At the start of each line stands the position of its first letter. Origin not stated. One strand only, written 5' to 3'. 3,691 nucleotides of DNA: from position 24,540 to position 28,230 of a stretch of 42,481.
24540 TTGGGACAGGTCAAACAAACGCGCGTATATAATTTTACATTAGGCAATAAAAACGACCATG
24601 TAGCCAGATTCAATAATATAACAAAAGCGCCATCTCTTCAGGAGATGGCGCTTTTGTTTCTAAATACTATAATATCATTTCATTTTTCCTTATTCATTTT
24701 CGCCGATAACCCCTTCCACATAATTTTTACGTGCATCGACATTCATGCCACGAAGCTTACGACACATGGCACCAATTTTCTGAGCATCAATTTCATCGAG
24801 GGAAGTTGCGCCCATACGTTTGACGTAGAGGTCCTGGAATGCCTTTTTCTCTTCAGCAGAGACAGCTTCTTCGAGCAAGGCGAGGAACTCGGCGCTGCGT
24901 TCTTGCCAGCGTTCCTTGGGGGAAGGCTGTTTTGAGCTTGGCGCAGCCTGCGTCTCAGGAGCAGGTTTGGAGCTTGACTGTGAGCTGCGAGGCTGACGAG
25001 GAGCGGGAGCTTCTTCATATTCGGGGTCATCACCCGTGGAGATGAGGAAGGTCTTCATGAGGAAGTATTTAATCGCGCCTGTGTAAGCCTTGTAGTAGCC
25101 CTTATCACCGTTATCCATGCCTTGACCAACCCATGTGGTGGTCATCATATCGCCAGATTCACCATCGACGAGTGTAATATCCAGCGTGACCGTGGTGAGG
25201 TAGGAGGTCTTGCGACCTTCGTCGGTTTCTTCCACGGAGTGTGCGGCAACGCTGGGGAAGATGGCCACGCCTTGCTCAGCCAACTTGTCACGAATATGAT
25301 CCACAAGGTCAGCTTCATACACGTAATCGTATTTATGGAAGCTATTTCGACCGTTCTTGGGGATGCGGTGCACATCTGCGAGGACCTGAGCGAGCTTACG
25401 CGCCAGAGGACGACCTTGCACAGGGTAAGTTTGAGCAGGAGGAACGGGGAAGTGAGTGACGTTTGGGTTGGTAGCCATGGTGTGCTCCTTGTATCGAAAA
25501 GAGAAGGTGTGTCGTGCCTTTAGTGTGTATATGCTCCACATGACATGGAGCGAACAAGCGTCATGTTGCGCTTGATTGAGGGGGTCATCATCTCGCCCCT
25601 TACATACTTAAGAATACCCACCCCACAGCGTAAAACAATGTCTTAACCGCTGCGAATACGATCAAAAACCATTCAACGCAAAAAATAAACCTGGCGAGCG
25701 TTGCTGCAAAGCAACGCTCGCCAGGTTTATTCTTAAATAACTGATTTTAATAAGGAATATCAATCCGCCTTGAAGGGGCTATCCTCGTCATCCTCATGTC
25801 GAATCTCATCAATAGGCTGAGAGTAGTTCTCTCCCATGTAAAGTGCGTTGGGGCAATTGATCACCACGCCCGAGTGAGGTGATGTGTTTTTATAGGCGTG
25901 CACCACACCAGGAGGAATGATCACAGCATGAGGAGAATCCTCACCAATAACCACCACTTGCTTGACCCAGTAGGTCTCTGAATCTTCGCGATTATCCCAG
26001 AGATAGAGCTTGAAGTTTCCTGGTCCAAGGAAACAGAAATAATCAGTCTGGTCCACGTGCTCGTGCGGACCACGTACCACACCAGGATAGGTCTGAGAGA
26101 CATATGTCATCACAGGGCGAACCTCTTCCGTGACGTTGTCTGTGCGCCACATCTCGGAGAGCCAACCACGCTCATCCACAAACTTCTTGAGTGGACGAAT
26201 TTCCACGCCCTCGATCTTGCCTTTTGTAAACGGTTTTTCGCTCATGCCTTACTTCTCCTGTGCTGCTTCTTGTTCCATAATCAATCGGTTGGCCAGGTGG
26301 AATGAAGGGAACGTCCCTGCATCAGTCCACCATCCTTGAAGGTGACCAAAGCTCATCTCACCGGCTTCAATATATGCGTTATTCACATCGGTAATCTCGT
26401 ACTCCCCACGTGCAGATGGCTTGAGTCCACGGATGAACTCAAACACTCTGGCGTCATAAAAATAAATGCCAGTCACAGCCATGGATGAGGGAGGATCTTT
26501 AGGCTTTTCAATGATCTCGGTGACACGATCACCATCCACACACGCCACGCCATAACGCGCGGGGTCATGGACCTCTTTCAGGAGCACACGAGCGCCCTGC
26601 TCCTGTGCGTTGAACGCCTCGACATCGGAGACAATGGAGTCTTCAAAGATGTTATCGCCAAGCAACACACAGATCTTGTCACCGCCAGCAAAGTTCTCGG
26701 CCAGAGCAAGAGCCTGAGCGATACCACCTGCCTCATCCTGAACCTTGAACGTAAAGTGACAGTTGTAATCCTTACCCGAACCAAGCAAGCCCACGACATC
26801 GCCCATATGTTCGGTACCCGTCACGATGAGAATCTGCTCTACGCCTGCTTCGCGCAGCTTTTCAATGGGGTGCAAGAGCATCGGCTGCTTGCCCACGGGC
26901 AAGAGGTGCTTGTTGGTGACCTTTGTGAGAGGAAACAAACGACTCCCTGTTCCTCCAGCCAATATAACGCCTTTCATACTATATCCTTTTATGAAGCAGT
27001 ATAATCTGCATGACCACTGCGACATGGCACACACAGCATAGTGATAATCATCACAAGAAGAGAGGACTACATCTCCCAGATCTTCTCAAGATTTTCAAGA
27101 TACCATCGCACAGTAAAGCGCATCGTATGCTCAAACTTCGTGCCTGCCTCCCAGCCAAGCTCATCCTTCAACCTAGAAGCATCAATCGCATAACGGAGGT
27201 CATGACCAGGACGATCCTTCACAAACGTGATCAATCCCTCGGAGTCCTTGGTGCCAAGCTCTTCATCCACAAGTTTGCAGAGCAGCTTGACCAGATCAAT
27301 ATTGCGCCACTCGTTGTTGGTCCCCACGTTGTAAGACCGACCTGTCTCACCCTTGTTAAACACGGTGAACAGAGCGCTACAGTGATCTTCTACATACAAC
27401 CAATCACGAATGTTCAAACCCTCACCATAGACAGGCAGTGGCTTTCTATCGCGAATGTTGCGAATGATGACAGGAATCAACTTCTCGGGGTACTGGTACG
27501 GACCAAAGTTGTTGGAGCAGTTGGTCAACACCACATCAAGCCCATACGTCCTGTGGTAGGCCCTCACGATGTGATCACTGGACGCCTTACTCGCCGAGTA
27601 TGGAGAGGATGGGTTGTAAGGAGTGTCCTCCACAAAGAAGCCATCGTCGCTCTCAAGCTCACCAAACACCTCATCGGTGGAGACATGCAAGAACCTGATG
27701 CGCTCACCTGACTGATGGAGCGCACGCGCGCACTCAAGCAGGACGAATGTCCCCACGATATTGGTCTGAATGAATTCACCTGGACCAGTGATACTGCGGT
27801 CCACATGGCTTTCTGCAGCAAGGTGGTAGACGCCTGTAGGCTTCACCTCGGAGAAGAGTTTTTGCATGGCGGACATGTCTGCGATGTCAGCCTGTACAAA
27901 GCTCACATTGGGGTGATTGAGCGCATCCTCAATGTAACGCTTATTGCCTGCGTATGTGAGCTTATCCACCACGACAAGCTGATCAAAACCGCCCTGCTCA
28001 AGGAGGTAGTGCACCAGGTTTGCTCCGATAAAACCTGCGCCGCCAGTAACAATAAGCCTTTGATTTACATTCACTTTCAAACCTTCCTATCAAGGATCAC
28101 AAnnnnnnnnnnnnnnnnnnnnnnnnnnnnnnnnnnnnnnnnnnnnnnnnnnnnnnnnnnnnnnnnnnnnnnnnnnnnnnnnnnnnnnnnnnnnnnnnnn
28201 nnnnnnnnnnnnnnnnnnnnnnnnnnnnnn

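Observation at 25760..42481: Mosaic glycan locus combining a bacillosamine-type pathway with rhamnose and a Wzy_C/ligase-like protein: possible general protein O-glycosylation system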

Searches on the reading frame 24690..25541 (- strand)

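Call 32: search_protein_families(library=pfam, proteins=[window:24690-25541:-])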
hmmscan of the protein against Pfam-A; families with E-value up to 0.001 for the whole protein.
window:24690-25541:- (283 aa): 1 family
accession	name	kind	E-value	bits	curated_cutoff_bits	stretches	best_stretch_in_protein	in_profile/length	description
PF04404.17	ERF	-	3.6e-14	53.4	25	1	47-194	2-146/153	ERF superfamily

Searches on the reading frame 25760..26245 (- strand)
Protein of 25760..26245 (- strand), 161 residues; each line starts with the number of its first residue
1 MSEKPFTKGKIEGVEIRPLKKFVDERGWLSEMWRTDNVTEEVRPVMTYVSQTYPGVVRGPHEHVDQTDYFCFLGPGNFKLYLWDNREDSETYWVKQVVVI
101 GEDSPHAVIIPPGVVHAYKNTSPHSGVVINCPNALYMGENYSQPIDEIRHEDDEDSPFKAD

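Call 4: search_protein_families(library=pfam, proteins=[window:25760-26245:-])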
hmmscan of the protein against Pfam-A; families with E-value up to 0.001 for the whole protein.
window:25760-26245:- (161 aa): 3 families
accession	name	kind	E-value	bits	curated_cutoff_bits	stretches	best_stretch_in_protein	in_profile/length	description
PF00908.23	dTDP_sugar_isom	-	7.1e-13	49.1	27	1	10-139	3-136/168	dTDP-4-dehydrorhamnose 3,5-epimerase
PF14667.12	Polysacc_synt_C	-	1e-06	29.3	28.7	1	23-136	2-103/111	Polysaccharide biosynthesis C-terminal domain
PF05523.17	FdtA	-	2.2e-06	27.9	23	1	14-142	3-120/131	WxcM-like, C-terminal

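Call 6: search_protein_families(library=ncbifam, proteins=[window:25760-26245:-], max_evalue=0.01)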
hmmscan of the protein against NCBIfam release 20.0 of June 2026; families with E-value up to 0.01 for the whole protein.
window:25760-26245:- (161 aa): 1 family
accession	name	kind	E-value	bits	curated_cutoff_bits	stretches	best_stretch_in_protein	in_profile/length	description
TIGR01221.1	rmlC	equivalog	8.4e-07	29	155.75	1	7-134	3-134/176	dTDP-4-dehydrorhamnose 3,5-epimerase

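Call 68: search_solved_structures(query=window:25760-26245:-, max_evalue=0.01)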
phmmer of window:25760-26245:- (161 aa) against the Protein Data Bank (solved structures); distinct sequences matched with E-value up to 0.01: 16.
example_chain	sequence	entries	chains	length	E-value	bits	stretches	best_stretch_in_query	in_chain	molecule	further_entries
2b9u_A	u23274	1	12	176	1.9e-05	27.6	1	16-120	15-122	hypothetical dTDP-4-dehydrorhamnose 3,5-epimerase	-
1wlt_A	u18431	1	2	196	2.1e-05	27.4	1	16-120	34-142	176aa long hypothetical dTDP-4-dehydrorhamnose 3,5-epimerase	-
3ejk_A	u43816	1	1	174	0.00024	24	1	11-144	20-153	dTDP Sugar Isomerase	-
9kyn_A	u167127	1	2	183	0.0009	22.1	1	6-137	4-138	dTDP-4-dehydrorhamnose 3,5-epimerase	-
9uyw_A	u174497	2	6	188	0.0011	21.9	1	1-136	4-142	dTDP-4-dehydrorhamnose 3,5-epimerase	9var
1ep0_A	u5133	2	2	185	0.0012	21.7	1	1-136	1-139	DTDP-6-DEOXY-D-XYLO-4-HEXULOSE 3,5-EPIMERASE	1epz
9j9u_A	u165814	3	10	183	0.0016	21.3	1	6-137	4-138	dTDP-4-dehydrorhamnose 3,5-epimerase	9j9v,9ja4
9j9q_A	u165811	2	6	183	0.0021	20.9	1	6-137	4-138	dTDP-4-dehydrorhamnose 3,5-epimerase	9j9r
23eg_A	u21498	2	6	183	0.0028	20.5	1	6-136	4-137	dTDP-4-dehydrorhamnose 3,5-epimerase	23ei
9j9s_A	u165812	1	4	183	0.0028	20.5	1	6-137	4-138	dTDP-4-dehydrorhamnose 3,5-epimerase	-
9j9t_A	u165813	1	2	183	0.0034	20.2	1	6-136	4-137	dTDP-4-dehydrorhamnose 3,5-epimerase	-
8dak_A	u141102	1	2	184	0.0038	20.1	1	11-144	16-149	GDP-D-glycero-4-keto-d-lyxo-heptose-3-epimerase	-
7ani_A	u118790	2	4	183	0.0038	20.1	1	12-138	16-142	Thymidine diphospho-4-keto-rhamnose 3,5-epimerase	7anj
8dcl_A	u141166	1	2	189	0.0041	19.9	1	12-138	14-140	GDP-D-glycero-4-keto-D-lyxo-heptose-3-epimerase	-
1ofn_A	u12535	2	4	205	0.0044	19.8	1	14-119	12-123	PCZA361.16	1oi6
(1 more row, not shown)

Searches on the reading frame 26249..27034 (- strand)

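Call 4: search_protein_families(library=pfam, proteins=[window:26249-27034:-])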
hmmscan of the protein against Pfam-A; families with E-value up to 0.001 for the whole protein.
window:26249-27034:- (261 aa): 2 families
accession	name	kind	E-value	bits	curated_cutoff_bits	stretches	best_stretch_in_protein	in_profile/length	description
PF00483.29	NTP_transferase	-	4.1e-56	190.7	21.2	1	21-252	1-242/245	Nucleotidyl transferase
PF12804.13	NTP_transf_3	-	4e-14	53.5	27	1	22-144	1-114/160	MobA-like NTP transferase domain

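Call 6: search_protein_families(library=ncbifam, proteins=[window:26249-27034:-], max_evalue=0.01)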
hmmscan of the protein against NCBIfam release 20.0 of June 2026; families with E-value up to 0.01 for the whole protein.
window:26249-27034:- (261 aa): 45 families (the best 25 are shown)
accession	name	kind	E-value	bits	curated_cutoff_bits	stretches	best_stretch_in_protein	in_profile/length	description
TIGR01208.1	rmlA_long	equivalog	2.1e-69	234.1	320.25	1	21-255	1-237/353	glucose-1-phosphate thymidylyltransferase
TIGR01207.1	rmlA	equivalog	2.9e-64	216.9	360.65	1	21-257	1-241/286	glucose-1-phosphate thymidylyltransferase RfbA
NF012024.0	PRK15480.1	equivalog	3.4e-55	187.2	588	1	20-256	4-244/292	glucose-1-phosphate thymidylyltransferase RfbA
TIGR03992.1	Arch_glmU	subfamily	1.1e-49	169.4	292.1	1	20-243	1-218/393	bifunctional sugar-1-phosphate nucleotidylyltransferase/acetyltransferase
NF041313.1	UDPGP_AglF_Halo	equivalog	1.4e-43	149.1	400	1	20-244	1-226/234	UTP--glucose-1-phosphate uridylyltransferase AglF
NF041173.1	Sug_nt_acttase_Thmprot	equivalog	9.8e-35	120.2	600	1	20-257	1-232/405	bifunctional sugar-1-phosphate nucleotidylyltransferase/acetyltransferase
TIGR01099.1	galU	equivalog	5.9e-27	94.9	326.8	2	92-241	94-254/261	UTP--glucose-1-phosphate uridylyltransferase GalU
NF052502.1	man1P_GTase_Rv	exception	3.5e-25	88.6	440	1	21-245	2-223/352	mannose-1-phosphate guanylyltransferase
NF045761.1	NAMPUrTaseMurU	equivalog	7.7e-21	75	250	1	20-245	1-220/226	N-acetylmuramate alpha-1-phosphate uridylyltransferase MurU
TIGR02623.1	G1P_cyt_trans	equivalog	1.8e-15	57.1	300.25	2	112-241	113-234/255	glucose-1-phosphate cytidylyltransferase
NF010933.0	PRK14353.1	equivalog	1.7e-14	53.3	505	1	20-222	6-210/453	bifunctional UDP-N-acetylglucosamine diphosphorylase/glucosamine-1-phosphate N-acetyltransferase GlmU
TIGR01173.1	glmU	equivalog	2.2e-14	53.1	366.85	1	22-225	3-206/452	bifunctional UDP-N-acetylglucosamine diphosphorylase/glucosamine-1-phosphate N-acetyltransferase GlmU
TIGR02091.1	glgC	equivalog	3.3e-14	52.7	424.9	2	102-255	98-262/364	glucose-1-phosphate adenylyltransferase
NF010934.1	PRK14354.1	equivalog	1.1e-13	50.5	450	1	22-226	2-207/447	bifunctional UDP-N-acetylglucosamine diphosphorylase/glucosamine-1-phosphate N-acetyltransferase GlmU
NF010935.0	PRK14355.1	equivalog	3e-13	49.2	718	1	21-223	5-210/459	bifunctional UDP-N-acetylglucosamine diphosphorylase/glucosamine-1-phosphate N-acetyltransferase GlmU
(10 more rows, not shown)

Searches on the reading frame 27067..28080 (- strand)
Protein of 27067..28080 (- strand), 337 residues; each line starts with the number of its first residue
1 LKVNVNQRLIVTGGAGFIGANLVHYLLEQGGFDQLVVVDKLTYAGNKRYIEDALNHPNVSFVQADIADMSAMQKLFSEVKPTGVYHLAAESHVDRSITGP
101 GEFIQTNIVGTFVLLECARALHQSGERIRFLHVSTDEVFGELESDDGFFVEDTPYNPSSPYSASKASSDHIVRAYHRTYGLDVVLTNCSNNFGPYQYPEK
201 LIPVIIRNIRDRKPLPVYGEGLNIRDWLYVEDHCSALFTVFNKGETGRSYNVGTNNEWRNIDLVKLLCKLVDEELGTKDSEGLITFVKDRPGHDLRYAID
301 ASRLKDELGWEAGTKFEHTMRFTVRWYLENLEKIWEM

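Call 4: search_protein_families(library=pfam, proteins=[window:27067-28080:-])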
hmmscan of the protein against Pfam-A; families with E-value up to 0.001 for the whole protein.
window:27067-28080:- (337 aa): 10 families
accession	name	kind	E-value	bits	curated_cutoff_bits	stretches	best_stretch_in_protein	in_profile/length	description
PF16363.11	GDP_Man_Dehyd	-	5e-89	299.5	27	1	10-321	1-330/332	GDP-mannose 4,6 dehydratase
PF01370.27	Epimerase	-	4.5e-69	232.9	20.9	1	10-253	2-240/240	NAD dependent epimerase/dehydratase family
PF02719.21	Polysacc_synt_2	-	2.7e-16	60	20.2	1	10-137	2-130/293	Polysaccharide biosynthesis protein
PF01073.25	3Beta_HSD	-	4.1e-15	56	22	1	10-232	1-220/280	3-beta hydroxysteroid dehydrogenase/isomerase family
PF04321.23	RmlD_sub_bind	-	1.6e-14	54.1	27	1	8-179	2-143/287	RmlD substrate binding domain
PF07993.18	NAD_binding_4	-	4e-11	43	20.1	1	11-189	1-205/258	Male sterility protein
PF08659.16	KR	-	1.4e-06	28.8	22.6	1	10-89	4-90/180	KR domain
PF00106.31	adh_short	-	5.7e-06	26.4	26.6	0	9-80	3-72/195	short chain dehydrogenase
PF05368.20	NmrA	-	0.00012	22.2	27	1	7-80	3-71/298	NmrA-like family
PF03435.24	Sacchrp_dh_NADP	-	0.00074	20.3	25.1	0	14-78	5-68/129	Saccharopine dehydrogenase NADP binding domain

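Call 6: search_protein_families(library=ncbifam, proteins=[window:27067-28080:-], max_evalue=0.01)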
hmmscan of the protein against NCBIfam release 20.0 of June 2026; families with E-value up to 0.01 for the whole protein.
window:27067-28080:- (337 aa): 47 families (the best 25 are shown)
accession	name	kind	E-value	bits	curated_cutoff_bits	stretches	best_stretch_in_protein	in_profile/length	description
TIGR01181.1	dTDP_gluc_dehyt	equivalog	1.8e-136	454.5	365.1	1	9-332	2-316/321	dTDP-glucose 4,6-dehydratase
NF007582.0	PRK10217.1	equivalog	8.5e-126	419.8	698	1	7-332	2-335/355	dTDP-glucose 4,6-dehydratase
NF007490.0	PRK10084.1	subfamily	2.5e-123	411.7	649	1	8-332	2-339/361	dTDP-glucose 4,6-dehydratase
TIGR04180.1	EDH_00030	hypoth_equivalog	6.8e-38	130.4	475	1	10-279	2-264/297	NAD-dependent 4,6-dehydratase LegB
TIGR01179.1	galE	equivalog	2.9e-37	128.2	262.3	1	9-330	2-328/332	UDP-glucose 4-epimerase GalE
TIGR02622.1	CDP_4_6_dhtase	equivalog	5.4e-30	104.7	278.45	1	6-330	4-333/352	CDP-glucose 4,6-dehydratase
TIGR01472.1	gmd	equivalog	1.2e-25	90.5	415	1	10-317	4-328/342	GDP-mannose 4,6-dehydratase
TIGR02197.1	heptose_epim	equivalog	3.3e-19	69.2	274.6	1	9-273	1-262/316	ADP-glyceromanno-heptose 6-epimerase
NF007956.0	PRK10675.1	subfamily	4.9e-17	62.1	394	1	8-327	2-329/338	UDP-glucose 4-epimerase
NF043036.1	ErythonDh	equivalog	5.6e-17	61.9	325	1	8-178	2-166/321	D-erythronate dehydrogenase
NF047922.1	GDPFucSynFcl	equivalog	1.4e-16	60.9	500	1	63-333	36-307/308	GDP-L-fucose synthase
TIGR03466.1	HpnA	hypoth_equivalog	5e-16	58.5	367.65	1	9-270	3-242/327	hopanoid-associated sugar epimerase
NF011728.1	PRK15181.1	equivalog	7.6e-15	54.7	760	1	5-330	14-340/348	Vi polysaccharide biosynthesis UDP-N-acetylglucosaminuronic acid C-4 epimerase TviC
TIGR01214.1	rmlD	equivalog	1.2e-14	54.1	224.05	1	8-177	1-140/285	dTDP-4-dehydrorhamnose reductase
NF042422.1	oxyalk_red_OleD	equivalog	1.1e-12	48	580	1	8-253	2-232/329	2-alkyl-3-oxoalkanoate reductase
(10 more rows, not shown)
